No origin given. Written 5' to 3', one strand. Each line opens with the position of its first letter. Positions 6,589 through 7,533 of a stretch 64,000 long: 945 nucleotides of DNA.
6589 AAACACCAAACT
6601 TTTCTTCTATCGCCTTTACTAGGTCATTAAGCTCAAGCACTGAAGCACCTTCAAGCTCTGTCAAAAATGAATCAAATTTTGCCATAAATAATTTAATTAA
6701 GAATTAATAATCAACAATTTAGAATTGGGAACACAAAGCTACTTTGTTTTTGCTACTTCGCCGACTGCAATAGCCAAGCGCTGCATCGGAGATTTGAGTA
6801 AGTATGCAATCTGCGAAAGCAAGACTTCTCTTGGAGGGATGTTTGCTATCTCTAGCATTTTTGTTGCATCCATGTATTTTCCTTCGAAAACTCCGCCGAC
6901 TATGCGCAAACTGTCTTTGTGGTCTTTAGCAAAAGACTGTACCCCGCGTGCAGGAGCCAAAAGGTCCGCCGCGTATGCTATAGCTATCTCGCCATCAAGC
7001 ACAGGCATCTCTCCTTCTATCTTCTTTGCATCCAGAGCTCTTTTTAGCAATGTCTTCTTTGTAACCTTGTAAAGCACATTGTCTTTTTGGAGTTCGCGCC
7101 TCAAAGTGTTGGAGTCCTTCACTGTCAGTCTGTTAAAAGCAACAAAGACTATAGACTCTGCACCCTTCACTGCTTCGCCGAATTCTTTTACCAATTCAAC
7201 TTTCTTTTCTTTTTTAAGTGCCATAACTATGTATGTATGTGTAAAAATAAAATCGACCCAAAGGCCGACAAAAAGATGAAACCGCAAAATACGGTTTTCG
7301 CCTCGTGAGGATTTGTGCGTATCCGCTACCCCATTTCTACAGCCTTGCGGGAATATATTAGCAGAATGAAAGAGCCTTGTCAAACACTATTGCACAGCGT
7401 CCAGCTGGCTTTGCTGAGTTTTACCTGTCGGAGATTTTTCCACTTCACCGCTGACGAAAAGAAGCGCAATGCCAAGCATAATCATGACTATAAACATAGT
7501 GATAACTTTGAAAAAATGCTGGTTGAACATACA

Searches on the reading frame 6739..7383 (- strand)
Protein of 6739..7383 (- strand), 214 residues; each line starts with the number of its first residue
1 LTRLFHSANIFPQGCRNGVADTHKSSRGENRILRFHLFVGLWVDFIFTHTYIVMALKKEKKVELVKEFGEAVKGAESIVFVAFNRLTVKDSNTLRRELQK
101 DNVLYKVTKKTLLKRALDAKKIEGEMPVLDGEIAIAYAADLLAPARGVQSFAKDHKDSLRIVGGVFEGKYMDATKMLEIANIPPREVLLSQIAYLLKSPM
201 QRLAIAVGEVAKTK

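Call 20: search_protein_families(library=pfam, proteins=[window:6739-7383:-], max_evalue=0.00001)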
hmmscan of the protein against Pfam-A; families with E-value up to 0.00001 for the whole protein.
window:6739-7383:- (214 aa): 1 family
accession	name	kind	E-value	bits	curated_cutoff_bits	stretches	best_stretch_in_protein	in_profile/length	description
PF00466.25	Ribosomal_L10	-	7.9e-17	61.6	22.8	1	57-153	2-100/100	Ribosomal protein L10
